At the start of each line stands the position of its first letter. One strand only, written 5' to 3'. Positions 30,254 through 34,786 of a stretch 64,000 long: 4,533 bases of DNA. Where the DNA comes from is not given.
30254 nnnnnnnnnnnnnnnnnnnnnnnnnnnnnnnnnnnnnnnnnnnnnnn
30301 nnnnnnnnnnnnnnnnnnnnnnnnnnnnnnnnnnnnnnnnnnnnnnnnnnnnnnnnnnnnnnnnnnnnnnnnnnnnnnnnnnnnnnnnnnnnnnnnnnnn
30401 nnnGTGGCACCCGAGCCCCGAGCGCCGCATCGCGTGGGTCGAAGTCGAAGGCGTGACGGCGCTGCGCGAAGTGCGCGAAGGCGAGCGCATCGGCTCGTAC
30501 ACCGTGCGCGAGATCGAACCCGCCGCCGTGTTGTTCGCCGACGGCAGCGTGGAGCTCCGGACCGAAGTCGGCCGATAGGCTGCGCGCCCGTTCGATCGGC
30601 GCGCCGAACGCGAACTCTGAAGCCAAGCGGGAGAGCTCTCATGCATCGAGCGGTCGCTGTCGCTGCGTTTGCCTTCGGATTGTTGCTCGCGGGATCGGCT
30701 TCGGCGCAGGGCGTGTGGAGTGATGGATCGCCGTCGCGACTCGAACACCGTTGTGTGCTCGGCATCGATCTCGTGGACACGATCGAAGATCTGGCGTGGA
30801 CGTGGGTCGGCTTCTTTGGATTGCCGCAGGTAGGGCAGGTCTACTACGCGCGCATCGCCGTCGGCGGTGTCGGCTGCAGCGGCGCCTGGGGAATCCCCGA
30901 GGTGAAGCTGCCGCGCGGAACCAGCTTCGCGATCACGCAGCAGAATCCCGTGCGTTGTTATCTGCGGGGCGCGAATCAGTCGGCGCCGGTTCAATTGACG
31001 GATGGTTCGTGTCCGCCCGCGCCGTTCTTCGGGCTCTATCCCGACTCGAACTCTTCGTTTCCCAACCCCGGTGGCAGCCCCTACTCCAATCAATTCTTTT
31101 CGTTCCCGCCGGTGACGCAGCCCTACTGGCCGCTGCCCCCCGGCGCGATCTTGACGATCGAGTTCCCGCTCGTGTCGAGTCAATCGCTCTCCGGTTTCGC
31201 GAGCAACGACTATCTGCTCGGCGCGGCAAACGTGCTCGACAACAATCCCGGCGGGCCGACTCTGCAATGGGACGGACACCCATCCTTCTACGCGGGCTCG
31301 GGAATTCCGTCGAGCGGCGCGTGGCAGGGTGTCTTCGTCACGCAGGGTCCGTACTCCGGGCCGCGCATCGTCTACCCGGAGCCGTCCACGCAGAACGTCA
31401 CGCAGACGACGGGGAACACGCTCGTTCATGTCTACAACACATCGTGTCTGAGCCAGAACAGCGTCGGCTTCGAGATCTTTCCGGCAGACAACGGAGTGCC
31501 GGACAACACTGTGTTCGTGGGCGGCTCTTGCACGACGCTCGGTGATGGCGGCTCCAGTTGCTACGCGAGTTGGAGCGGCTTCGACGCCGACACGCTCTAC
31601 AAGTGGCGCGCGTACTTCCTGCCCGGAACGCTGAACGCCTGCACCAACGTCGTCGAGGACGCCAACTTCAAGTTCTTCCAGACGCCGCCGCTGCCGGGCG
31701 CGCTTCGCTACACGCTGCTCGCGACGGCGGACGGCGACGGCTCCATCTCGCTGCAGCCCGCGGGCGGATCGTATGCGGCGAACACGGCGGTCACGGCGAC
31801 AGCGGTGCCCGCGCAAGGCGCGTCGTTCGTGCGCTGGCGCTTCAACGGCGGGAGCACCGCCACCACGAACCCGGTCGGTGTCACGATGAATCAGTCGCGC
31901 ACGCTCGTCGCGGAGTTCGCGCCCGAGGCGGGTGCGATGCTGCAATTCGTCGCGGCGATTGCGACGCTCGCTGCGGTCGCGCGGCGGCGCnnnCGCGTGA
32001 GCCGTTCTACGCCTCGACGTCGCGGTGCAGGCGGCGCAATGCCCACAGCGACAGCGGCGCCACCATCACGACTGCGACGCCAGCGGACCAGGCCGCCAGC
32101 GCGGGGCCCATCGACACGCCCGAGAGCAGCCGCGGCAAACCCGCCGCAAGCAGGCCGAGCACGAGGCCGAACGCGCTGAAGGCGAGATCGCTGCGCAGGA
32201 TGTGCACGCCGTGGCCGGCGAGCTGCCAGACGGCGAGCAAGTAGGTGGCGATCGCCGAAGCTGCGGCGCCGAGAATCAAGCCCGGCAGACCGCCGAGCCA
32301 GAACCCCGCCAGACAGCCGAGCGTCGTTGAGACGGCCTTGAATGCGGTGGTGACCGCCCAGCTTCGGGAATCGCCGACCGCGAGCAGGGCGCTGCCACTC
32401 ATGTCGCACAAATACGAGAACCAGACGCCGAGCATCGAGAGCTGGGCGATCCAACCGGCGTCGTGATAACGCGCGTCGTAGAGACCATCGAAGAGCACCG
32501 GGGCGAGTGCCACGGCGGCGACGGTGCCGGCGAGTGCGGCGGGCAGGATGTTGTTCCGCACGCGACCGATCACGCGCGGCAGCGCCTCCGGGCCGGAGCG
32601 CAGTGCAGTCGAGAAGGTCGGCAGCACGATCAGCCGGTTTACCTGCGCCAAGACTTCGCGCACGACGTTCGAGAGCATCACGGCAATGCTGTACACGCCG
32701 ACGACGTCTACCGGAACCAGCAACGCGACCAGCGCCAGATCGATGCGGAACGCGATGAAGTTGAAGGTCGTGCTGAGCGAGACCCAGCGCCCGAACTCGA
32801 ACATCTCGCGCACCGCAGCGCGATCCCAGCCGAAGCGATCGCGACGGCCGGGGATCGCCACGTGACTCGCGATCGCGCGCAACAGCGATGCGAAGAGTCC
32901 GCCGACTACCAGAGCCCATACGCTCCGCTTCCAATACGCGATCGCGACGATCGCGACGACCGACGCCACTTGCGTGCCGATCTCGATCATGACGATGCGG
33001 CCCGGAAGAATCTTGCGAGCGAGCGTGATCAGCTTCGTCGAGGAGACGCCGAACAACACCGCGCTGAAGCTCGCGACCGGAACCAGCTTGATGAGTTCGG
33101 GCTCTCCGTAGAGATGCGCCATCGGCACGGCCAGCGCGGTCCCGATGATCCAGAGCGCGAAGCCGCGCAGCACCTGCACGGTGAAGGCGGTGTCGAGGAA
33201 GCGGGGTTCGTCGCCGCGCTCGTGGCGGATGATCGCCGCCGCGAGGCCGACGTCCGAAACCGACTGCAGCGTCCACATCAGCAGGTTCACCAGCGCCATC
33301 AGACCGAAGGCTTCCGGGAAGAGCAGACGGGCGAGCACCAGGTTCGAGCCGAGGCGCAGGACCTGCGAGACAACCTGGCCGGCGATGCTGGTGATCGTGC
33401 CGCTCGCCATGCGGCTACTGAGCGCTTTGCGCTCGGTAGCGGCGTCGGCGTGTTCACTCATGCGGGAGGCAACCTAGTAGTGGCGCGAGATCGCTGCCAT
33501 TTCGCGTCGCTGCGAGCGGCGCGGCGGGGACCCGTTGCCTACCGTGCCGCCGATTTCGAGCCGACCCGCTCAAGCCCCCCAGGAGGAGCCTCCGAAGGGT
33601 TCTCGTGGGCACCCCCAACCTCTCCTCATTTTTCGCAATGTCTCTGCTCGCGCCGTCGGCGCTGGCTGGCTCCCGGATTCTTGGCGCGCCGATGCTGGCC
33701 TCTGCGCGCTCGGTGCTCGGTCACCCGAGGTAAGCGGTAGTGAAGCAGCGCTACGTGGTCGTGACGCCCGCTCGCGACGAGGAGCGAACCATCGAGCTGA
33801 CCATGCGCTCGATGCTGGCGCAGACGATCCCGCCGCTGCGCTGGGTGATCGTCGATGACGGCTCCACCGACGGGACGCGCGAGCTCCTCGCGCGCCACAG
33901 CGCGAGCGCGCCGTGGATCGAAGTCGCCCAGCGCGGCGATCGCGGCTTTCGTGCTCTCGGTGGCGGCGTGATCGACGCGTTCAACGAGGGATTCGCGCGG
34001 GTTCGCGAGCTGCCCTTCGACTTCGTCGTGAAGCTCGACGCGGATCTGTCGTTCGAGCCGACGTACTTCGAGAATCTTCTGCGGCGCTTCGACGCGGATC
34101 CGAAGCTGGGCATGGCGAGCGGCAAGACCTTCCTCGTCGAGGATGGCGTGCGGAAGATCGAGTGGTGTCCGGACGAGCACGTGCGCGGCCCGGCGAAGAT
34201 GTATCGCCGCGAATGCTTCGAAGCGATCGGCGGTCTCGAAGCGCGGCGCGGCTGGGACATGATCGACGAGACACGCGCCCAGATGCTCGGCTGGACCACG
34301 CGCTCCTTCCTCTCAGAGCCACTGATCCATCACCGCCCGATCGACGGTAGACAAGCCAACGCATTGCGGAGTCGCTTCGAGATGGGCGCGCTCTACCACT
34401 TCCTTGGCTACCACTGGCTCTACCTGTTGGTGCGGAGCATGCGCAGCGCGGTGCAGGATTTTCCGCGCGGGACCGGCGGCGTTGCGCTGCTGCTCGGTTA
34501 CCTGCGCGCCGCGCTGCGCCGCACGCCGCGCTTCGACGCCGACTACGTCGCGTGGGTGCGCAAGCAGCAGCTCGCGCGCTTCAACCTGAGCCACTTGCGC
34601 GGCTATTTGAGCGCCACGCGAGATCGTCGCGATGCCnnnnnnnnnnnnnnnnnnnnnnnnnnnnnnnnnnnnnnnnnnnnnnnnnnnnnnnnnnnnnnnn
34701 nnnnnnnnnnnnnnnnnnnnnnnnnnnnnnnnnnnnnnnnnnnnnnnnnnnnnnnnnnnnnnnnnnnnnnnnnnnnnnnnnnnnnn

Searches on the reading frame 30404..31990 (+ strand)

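Call 28: search_protein_families(library=pfam, proteins=[window:30404-31990:+], max_evalue=0.001)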
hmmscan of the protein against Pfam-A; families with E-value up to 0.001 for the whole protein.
window:30404-31990:+ (529 aa): 1 family
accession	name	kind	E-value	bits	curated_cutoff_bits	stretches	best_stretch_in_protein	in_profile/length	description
PF18998.6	Flg_new_2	-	1.6e-11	44.4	23.6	1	436-507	1-71/73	Divergent InlB B-repeat domain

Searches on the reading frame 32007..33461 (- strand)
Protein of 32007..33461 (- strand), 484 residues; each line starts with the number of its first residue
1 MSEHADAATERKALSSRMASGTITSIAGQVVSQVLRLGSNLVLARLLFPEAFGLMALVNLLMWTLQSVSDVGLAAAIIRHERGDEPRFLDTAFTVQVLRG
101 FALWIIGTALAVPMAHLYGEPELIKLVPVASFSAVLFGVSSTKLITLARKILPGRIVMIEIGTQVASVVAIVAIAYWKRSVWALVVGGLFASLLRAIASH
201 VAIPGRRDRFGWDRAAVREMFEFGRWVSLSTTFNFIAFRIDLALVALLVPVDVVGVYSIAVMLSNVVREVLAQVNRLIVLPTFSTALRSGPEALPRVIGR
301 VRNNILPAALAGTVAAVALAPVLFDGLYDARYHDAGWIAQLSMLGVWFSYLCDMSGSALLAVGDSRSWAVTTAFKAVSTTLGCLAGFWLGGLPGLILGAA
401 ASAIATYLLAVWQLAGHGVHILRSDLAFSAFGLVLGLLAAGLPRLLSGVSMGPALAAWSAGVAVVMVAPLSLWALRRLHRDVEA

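Call 28: search_protein_families(library=pfam, proteins=[window:32007-33461:-], max_evalue=0.001)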
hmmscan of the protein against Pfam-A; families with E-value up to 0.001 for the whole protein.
window:32007-33461:- (484 aa): 2 families
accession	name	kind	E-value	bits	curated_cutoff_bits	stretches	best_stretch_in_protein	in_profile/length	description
PF13440.11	Polysacc_synt_3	-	2.3e-44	152.2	23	1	42-286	1-243/293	Polysaccharide biosynthesis protein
PF01943.22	Polysacc_synt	-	1.3e-25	90.8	28.2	1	20-285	3-272/274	Polysaccharide biosynthesis protein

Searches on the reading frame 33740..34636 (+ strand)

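Call 28: search_protein_families(library=pfam, proteins=[window:33740-34636:+], max_evalue=0.001)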
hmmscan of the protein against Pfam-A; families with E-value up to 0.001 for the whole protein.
window:33740-34636:+ (299 aa): 2 families
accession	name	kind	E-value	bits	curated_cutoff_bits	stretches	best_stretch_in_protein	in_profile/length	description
PF00535.33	Glycos_transf_2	-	7.4e-17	62.2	23.3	1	7-123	2-109/168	Glycosyl transferase family 2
PF13641.12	Glyco_tranf_2_3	-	3.6e-08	34.1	27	1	4-132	2-125/230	Glycosyltransferase like family 2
